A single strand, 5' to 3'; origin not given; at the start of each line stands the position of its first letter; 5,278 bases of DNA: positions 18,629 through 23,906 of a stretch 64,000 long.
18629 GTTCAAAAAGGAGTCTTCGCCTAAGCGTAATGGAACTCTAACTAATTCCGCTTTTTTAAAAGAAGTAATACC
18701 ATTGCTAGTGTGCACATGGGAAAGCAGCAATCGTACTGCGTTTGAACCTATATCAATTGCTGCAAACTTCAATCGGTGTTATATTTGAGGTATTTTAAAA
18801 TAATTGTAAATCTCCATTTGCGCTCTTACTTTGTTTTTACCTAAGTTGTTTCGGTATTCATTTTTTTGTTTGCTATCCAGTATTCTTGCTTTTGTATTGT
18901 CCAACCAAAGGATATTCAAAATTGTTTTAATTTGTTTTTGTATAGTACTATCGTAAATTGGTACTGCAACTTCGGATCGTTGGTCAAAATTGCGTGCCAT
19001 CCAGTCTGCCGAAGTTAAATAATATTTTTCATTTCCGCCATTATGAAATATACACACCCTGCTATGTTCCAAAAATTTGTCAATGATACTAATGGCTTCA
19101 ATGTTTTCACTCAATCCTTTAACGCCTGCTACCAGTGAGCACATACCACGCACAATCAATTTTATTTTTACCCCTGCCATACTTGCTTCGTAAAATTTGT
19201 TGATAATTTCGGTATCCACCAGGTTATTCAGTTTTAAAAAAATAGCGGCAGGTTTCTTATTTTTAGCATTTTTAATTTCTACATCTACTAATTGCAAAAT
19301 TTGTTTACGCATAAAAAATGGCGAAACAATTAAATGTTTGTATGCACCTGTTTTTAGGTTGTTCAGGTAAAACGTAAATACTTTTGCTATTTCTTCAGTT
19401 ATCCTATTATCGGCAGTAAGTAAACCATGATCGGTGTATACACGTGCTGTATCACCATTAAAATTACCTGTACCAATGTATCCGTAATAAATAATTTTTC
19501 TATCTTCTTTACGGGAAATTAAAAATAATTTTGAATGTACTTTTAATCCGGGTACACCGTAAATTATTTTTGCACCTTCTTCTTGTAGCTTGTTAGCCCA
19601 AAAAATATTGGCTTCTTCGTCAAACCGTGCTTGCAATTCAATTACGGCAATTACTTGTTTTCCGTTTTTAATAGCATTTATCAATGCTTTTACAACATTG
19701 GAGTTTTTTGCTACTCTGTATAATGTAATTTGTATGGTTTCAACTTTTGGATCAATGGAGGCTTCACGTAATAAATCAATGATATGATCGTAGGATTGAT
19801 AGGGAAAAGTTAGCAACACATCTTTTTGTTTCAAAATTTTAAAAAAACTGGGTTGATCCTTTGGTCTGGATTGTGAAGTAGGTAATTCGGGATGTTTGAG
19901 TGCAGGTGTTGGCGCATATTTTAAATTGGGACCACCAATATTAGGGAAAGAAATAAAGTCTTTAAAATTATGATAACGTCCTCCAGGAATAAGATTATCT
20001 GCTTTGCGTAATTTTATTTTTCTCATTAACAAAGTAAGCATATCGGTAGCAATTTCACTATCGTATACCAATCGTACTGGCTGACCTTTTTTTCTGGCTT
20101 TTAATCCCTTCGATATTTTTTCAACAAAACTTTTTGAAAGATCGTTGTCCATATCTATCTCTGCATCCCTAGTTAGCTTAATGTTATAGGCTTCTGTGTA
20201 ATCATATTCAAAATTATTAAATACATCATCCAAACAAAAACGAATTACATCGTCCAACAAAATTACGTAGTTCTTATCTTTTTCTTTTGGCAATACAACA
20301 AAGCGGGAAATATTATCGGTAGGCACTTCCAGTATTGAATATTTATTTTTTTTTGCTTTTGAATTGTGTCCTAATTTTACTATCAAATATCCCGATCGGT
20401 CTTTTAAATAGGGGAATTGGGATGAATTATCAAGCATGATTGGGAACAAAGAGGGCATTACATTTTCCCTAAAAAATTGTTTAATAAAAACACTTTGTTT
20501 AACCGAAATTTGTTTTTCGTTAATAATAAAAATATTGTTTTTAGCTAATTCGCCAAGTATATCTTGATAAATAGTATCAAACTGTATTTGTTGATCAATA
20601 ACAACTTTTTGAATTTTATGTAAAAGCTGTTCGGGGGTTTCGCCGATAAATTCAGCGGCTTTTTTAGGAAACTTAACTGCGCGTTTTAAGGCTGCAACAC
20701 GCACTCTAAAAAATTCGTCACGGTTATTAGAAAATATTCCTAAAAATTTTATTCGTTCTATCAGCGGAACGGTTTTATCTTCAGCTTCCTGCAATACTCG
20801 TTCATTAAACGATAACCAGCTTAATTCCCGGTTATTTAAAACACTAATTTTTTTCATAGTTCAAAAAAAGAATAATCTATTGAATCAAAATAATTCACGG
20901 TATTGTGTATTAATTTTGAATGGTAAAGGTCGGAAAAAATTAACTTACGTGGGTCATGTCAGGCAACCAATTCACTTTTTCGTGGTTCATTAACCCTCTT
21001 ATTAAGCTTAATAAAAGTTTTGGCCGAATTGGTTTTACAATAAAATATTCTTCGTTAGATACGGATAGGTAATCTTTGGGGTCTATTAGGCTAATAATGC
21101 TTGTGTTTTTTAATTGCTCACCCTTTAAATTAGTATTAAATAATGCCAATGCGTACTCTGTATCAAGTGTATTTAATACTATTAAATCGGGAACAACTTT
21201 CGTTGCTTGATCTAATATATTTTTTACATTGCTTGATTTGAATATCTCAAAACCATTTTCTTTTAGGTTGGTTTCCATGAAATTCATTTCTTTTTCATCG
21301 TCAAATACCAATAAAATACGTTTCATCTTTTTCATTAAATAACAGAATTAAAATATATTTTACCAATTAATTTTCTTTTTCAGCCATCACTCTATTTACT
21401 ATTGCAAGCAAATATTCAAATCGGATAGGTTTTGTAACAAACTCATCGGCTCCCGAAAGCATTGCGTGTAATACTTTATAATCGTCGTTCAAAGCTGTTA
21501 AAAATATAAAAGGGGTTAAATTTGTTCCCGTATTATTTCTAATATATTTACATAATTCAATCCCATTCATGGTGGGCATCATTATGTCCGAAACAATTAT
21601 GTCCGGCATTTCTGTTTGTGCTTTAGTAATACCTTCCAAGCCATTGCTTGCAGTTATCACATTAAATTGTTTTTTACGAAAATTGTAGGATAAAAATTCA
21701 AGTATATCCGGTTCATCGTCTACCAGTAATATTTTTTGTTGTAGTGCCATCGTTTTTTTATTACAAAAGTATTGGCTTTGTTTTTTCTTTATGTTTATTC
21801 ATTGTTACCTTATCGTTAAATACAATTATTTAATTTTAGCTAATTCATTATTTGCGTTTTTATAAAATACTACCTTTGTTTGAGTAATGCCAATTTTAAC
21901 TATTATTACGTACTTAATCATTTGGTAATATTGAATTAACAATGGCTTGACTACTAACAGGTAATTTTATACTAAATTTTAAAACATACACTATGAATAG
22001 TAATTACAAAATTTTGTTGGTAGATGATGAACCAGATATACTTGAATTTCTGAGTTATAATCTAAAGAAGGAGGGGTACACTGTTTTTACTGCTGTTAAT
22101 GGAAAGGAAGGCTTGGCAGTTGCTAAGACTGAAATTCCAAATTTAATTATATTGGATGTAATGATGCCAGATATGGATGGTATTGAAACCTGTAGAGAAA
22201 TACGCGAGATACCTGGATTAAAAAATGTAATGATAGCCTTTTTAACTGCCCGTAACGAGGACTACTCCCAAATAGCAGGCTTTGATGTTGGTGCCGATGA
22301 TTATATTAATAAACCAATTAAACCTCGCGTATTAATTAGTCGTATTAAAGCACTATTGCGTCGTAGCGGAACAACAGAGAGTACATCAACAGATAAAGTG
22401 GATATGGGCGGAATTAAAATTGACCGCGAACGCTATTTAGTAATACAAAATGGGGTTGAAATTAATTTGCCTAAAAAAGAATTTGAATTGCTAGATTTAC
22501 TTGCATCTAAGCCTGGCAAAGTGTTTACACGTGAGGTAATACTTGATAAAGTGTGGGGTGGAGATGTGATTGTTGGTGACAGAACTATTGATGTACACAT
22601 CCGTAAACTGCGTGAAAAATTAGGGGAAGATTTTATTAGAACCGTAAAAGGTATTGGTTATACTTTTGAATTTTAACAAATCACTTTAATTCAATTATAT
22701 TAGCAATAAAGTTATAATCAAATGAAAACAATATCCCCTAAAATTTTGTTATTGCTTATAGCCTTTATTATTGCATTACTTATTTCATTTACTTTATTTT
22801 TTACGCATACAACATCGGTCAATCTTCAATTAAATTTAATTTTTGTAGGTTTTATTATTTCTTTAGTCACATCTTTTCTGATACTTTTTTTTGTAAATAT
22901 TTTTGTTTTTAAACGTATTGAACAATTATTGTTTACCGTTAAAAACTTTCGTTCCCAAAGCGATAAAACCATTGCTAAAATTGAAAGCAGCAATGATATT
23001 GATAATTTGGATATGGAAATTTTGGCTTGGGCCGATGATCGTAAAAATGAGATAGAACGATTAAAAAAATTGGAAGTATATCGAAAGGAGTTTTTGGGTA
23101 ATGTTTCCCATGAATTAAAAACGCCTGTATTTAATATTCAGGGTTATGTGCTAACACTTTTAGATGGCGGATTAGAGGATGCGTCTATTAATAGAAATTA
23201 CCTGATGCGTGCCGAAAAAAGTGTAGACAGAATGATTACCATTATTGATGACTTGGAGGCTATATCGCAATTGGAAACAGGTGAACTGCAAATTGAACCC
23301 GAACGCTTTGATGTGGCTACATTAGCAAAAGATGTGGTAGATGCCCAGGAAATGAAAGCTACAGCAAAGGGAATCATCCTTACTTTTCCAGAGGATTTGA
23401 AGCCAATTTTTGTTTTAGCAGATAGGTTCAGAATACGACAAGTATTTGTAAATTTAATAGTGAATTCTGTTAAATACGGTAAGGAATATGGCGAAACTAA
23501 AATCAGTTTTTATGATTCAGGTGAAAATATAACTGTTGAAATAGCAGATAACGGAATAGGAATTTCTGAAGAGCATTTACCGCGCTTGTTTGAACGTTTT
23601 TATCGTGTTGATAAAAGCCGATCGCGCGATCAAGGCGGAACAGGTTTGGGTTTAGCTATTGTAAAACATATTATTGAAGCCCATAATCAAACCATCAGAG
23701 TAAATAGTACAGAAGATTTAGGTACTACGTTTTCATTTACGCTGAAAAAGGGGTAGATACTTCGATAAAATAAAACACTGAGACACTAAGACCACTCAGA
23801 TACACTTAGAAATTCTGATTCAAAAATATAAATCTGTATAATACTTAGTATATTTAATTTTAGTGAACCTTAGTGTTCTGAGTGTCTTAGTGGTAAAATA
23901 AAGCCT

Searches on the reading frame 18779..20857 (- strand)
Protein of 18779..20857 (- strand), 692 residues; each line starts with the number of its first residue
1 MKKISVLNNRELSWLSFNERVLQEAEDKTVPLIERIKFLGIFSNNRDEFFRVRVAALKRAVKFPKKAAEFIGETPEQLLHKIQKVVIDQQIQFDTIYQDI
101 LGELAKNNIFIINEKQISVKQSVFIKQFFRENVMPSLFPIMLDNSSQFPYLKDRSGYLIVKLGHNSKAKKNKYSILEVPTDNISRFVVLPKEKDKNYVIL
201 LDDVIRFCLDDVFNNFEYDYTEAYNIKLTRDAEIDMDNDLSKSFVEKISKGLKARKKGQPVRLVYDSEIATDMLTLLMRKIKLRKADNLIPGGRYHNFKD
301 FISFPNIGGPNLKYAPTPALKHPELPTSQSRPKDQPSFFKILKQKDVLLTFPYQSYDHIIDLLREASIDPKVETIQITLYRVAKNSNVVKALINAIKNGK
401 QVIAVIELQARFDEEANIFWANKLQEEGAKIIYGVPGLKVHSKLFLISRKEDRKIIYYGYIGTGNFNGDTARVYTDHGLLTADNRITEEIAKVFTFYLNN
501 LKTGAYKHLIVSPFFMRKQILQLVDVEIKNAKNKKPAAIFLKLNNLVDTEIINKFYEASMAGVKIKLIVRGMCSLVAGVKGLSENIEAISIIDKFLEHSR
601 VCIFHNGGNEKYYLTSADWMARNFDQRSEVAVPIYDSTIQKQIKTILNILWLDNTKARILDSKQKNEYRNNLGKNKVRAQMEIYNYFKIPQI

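Call 19: search_protein_families(library=pfam, proteins=[window:18779-20857:-], max_evalue=0.001)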
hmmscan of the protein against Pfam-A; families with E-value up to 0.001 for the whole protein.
window:18779-20857:- (692 aa): 5 families
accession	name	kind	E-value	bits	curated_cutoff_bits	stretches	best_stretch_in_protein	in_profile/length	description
PF13090.12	PP_kinase_C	-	1.5e-68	230.1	25.8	1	509-680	1-172/172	Polyphosphate kinase C-terminal domain 2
PF17941.7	PP_kinase_C_1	-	2.7e-68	229.2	25.7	1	338-497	2-161/167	Polyphosphate kinase C-terminal domain 1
PF02503.22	PP_kinase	-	5.6e-53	179.8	31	1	121-304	2-183/183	Polyphosphate kinase middle domain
PF13089.11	PP_kinase_N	-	1.8e-34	118.7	23.8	1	8-111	2-106/107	Polyphosphate kinase N-terminal domain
PF13091.12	PLDc_2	-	4.2e-16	59.4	27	2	360-494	2-128/132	PLD-like domain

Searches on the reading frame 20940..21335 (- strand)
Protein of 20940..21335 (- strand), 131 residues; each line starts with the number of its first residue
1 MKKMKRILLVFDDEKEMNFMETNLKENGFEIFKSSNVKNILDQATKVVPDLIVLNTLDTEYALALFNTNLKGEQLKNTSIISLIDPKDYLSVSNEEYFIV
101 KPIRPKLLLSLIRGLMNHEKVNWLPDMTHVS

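Call 19: search_protein_families(library=pfam, proteins=[window:20940-21335:-], max_evalue=0.001)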
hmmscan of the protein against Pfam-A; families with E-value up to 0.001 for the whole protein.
window:20940-21335:- (131 aa): 0 families

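Call 34: search_protein_families(library=ncbifam, proteins=[window:20940-21335:-], max_evalue=0.00001)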
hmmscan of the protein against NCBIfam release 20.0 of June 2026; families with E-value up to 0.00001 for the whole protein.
window:20940-21335:- (131 aa): 2 families
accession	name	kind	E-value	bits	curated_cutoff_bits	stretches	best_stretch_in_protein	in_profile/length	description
NF045717.1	DVU0259_DivK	exception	9.1e-10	38.7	160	1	4-114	2-114/117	DVU0259 family response regulator domain-containing protein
TIGR02154.1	PhoB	equivalog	4.5e-07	29.4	296.2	1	5-118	3-122/226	phosphate regulon transcriptional regulator PhoB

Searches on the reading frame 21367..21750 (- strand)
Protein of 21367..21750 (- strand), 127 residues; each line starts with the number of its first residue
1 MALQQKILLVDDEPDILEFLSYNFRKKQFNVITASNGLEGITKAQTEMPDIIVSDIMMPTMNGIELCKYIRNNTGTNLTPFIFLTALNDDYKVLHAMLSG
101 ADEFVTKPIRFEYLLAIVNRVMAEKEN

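Call 19: search_protein_families(library=pfam, proteins=[window:21367-21750:-], max_evalue=0.001)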
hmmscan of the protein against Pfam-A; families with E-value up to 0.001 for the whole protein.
window:21367-21750:- (127 aa): 1 family
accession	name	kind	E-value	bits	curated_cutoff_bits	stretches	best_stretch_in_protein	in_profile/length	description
PF00072.30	Response_reg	-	5.4e-27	94.6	30.2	1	7-118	1-110/111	Response regulator receiver domain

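Call 34: search_protein_families(library=ncbifam, proteins=[window:21367-21750:-], max_evalue=0.00001)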
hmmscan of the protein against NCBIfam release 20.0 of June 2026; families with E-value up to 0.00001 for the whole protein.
window:21367-21750:- (127 aa): 90 families (the best 25 are shown)
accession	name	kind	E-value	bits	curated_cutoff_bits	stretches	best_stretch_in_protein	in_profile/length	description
TIGR02154.1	PhoB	equivalog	2.7e-27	95.5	296.2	1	4-123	2-121/226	phosphate regulon transcriptional regulator PhoB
NF007135.0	PRK09581.1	equivalog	4.2e-27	95.1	474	1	5-118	3-116/457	PleD family two-component system response regulator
NF040689.1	MtrAB_MtrA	equivalog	2.5e-24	85.9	300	1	7-122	1-113/219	MtrAB system response regulator MtrA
NF040534.1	resp_reg_YycF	equivalog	2.5e-23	82.6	340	1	5-122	1-115/231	response regulator YycF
NF053854.1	RespRegPhoBBctds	equivalog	8.9e-23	80.8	270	1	7-124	1-117/225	two-component system response regulator PhoB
NF041733.1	resp_reg_CseB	equivalog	1.4e-22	80.2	350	1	6-122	2-115/228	two-component system response regulator CseB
NF045944.1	ResRegRpaBCyano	equivalog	1.8e-21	76.6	330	1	8-122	1-112/229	response regulator transcription factor RpaB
NF033120.0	vanR_FM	exception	5.7e-21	75.2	460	1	6-120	5-116/231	vancomycin resistance response regulator transcription factor, VanR-F/VanR-M family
NF047465.1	hybrid_HK_LvrA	exception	8.9e-20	70.3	1200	1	5-122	468-584/819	hybrid histidine kinase/response regulator LvrA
NF008469.0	PRK11361.1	equivalog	9.6e-20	70.7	714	1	1-122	1-120/461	acetoacetate metabolism transcriptional regulator AtoC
NF012227.0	AdeR_RR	equivalog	1.8e-19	70.2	340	1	5-122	12-126/239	efflux system response regulator transcription factor AdeR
NF008296.0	PRK11083.1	equivalog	2.3e-19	69.7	273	1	4-119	3-115/228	two-component system response regulator CreB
NF007005.1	PRK09468.1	equivalog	1e-18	67.6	331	1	4-125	3-122/237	osmolarity response regulator transcription factor OmpR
NF051850.1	RespRegRprY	equivalog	2.2e-18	66.5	370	1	4-122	4-120/234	response regulator transcription factor RprY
NF053512.1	nitric_RR_NosR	exception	7.8e-18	64.7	400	1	7-125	1-118/422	response regulator c-di-GMP phosphodiesterase, NosR family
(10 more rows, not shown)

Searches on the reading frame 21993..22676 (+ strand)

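Call 19: search_protein_families(library=pfam, proteins=[window:21993-22676:+], max_evalue=0.001)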
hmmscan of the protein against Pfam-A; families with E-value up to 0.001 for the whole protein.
window:21993-22676:+ (227 aa): 2 families
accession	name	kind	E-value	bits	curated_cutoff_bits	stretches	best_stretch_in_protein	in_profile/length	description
PF00072.30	Response_reg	-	3e-29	101.8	30.2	1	7-119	1-111/111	Response regulator receiver domain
PF00486.34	Trans_reg_C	-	1.4e-24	86.4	26.2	1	156-225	3-77/77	Transcriptional regulatory protein, C terminal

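Call 34: search_protein_families(library=ncbifam, proteins=[window:21993-22676:+], max_evalue=0.00001)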
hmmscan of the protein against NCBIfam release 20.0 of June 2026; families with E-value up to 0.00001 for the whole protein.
window:21993-22676:+ (227 aa): 91 families (the best 25 are shown)
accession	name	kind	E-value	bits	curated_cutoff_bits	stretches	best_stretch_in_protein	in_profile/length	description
TIGR02154.1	PhoB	equivalog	3.7e-67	225.9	296.2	1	5-225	3-225/226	phosphate regulon transcriptional regulator PhoB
NF053854.1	RespRegPhoBBctds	equivalog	5.6e-65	218.8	270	1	7-226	1-225/225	two-component system response regulator PhoB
NF040534.1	resp_reg_YycF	equivalog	8.9e-59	198.5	340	1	6-224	2-226/231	response regulator YycF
NF040689.1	MtrAB_MtrA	equivalog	1.6e-56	191.1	300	1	7-224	1-217/219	MtrAB system response regulator MtrA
NF045944.1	ResRegRpaBCyano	equivalog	2.5e-56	190.6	330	1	8-226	1-228/229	response regulator transcription factor RpaB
NF008296.0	PRK11083.1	equivalog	2.2e-55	187.6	273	1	5-226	4-226/228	two-component system response regulator CreB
NF033120.0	vanR_FM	exception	6.6e-55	186.3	460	1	5-226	4-230/231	vancomycin resistance response regulator transcription factor, VanR-F/VanR-M family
NF041733.1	resp_reg_CseB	equivalog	2.9e-53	180.6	350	1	6-225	2-226/228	two-component system response regulator CseB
NF007982.1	PRK10710.1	equivalog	2.7e-52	177.7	380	1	3-226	6-228/235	envelope stress response regulator BaeR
NF033117.2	vanR_ACDEGLN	exception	1.7e-51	174.9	350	1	7-226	1-226/226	VanR-ABDEGLN family response regulator transcription factor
TIGR01387.1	cztR_silR_copR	subfamily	1.9e-47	161.7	279.2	1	7-225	1-218/218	heavy metal response regulator transcription factor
NF000402.1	vanR-B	exception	1.4e-44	152.1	480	1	6-226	4-217/219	vancomycin resistance response regulator transcription factor VanR-B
NF041209.1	resp_regPieR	equivalog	5.9e-44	150.4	450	1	6-226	2-228/231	two component system response regulator PieR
NF007005.1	PRK09468.1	equivalog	1.4e-42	145.8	331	1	3-225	2-231/237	osmolarity response regulator transcription factor OmpR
NF007546.0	PRK10161.1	equivalog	1.9e-42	145.4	471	1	6-225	4-225/229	phosphate response regulator transcription factor PhoB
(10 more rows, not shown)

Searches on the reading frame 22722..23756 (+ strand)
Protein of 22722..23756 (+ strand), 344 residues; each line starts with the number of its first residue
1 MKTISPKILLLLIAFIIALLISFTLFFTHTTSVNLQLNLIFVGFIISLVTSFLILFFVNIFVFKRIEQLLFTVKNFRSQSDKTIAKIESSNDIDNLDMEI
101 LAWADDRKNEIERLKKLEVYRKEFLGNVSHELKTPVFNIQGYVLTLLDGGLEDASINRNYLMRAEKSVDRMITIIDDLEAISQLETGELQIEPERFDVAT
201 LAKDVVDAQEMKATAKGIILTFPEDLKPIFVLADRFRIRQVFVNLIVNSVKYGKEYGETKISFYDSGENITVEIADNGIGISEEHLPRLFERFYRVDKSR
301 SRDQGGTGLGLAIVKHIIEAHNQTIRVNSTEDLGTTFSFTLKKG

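Call 19: search_protein_families(library=pfam, proteins=[window:22722-23756:+], max_evalue=0.001)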
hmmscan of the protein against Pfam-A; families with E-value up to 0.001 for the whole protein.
window:22722-23756:+ (344 aa): 3 families
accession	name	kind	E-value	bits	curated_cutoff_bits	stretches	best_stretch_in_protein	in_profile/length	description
PF02518.31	HATPase_c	-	8.5e-30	103.9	26.4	1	234-343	2-109/111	Histidine kinase-, DNA gyrase B-, and HSP90-like ATPase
PF00512.31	HisKA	-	8.2e-14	51.8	26.9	1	121-187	2-66/66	His Kinase A (phospho-acceptor) domain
PF13581.12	HATPase_c_2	-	9.3e-05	22.9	27.4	1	243-321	37-112/127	Histidine kinase-like ATPase domain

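Call 34: search_protein_families(library=ncbifam, proteins=[window:22722-23756:+], max_evalue=0.00001)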
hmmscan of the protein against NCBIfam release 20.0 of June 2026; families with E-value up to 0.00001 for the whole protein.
window:22722-23756:+ (344 aa): 78 families (the best 25 are shown)
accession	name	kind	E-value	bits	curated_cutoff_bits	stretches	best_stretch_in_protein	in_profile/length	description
NF046044.1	PnpS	equivalog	1.1e-75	255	400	1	110-341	159-389/390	two-component system histidine kinase PnpS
TIGR02966.1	phoR_proteo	equivalog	1.2e-69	234.9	334.2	1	94-341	83-333/333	phosphate regulon sensor histidine kinase PhoR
NF033092.0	HK_WalK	equivalog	2.6e-67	227.8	725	1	114-341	365-592/594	cell wall metabolism sensor histidine kinase WalK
NF047874.1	MASE3_PAS_HK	subfamily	1.2e-49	169.6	560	1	96-342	384-624/655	MASE3 domain-containing sensor histidine kinase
NF008235.0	PRK11006.1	equivalog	3.9e-49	167.7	390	1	109-342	192-422/431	phosphate regulon sensor histidine kinase PhoR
NF053855.1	HisKinPhoRBctds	equivalog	7.7e-46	156.7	500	1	118-343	358-583/583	two-component system sensor histidine kinase PhoR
TIGR02956.1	TMAO_torS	equivalog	3.3e-45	154.6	676.5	1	121-341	464-680/967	TMAO reductase system sensor histidine kinase/response regulator TorS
NF041735.1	hist_kin_RppB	equivalog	7.4e-45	153.5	400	1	122-341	217-437/438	two-component system sensor histidine kinase RppB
NF012163.2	BaeS_SmeS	equivalog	9.2e-45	153.4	500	1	33-329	156-444/457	sensor histidine kinase efflux regulator BaeS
NF040691.1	MtrAB_MtrB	equivalog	1.9e-44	152.5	450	1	34-342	185-491/507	MtrAB system histidine kinase MtrB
NF033093.1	HK_VicK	exception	2.7e-42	144.9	680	1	115-341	203-433/448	cell wall metabolism sensor histidine kinase VicK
NF008318.0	PRK11107.1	equivalog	2.2e-41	141.9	890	1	121-342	293-517/920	two-component sensor histidine kinase BarA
NF045911.1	TCSHisKinNblS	equivalog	3.5e-40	137.9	1000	1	111-342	378-619/621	two-component system sensor histidine kinase NblS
NF007837.0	PRK10549.1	equivalog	1.2e-39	136.3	603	1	97-331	216-446/466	envelope stress sensor histidine kinase BaeS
NF033091.0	HK_VanS_ACDEFG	equivalog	1.3e-39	136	400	1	51-341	3-292/293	vancomycin resistance histidine kinase VanS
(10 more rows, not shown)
